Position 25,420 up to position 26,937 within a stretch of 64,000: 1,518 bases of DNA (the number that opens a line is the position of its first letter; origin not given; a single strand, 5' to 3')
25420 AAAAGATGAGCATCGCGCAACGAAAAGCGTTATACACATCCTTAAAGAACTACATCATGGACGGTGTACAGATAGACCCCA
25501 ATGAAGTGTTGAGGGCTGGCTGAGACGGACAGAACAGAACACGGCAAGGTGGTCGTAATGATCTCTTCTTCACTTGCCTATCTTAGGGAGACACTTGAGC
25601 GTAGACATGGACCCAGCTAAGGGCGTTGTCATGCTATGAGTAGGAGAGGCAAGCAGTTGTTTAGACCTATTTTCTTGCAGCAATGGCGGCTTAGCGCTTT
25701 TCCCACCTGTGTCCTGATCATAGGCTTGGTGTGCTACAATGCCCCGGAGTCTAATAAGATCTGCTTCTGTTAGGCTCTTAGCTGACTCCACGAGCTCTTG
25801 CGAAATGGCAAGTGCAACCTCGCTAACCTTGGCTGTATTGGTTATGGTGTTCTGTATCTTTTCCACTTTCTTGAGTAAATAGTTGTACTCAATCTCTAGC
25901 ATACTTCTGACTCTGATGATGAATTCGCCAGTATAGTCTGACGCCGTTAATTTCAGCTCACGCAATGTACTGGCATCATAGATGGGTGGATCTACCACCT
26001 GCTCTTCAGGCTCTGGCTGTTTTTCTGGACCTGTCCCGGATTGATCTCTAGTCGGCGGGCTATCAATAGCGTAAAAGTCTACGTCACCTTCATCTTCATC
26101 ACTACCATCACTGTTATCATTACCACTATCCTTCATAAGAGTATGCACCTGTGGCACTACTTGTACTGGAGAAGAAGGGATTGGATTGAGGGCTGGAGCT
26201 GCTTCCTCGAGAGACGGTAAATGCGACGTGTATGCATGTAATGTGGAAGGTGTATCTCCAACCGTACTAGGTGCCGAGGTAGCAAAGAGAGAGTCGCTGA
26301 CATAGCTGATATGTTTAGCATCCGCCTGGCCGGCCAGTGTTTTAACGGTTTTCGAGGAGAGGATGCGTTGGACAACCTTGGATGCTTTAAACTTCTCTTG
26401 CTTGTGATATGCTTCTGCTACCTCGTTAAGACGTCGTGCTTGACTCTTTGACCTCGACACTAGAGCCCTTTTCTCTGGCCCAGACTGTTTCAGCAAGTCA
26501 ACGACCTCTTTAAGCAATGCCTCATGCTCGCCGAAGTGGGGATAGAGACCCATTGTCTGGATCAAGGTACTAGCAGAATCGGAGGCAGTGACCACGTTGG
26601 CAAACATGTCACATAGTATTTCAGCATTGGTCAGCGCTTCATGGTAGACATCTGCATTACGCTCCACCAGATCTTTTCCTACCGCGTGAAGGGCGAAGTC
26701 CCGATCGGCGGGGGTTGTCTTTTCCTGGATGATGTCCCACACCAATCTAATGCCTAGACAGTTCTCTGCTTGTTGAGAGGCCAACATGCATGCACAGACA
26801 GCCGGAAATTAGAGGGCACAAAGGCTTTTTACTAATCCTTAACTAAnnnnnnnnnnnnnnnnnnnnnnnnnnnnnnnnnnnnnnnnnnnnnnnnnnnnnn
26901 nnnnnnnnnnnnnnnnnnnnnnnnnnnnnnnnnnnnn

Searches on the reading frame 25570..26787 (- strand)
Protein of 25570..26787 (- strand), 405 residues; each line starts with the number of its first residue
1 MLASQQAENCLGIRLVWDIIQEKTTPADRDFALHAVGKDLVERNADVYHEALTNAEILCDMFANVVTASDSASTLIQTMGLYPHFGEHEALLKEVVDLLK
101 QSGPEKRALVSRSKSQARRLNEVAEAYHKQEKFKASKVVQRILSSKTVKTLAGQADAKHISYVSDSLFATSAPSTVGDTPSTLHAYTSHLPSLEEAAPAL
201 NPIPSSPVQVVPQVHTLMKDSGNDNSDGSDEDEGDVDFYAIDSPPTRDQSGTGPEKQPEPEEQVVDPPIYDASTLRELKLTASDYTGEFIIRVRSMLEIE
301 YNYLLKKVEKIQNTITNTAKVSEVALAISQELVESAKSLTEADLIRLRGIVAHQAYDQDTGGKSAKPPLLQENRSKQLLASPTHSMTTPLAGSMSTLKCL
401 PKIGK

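Call 5: search_protein_families(library=pfam, proteins=[window:25570-26787:-], max_evalue=0.1)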
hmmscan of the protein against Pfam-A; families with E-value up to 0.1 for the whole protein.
window:25570-26787:- (405 aa): 1 family
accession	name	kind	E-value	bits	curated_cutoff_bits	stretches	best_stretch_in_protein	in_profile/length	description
PF15669.10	CCDC24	-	0.037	14.5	27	0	35-100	7-69/190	Coiled-coil domain-containing protein 24 family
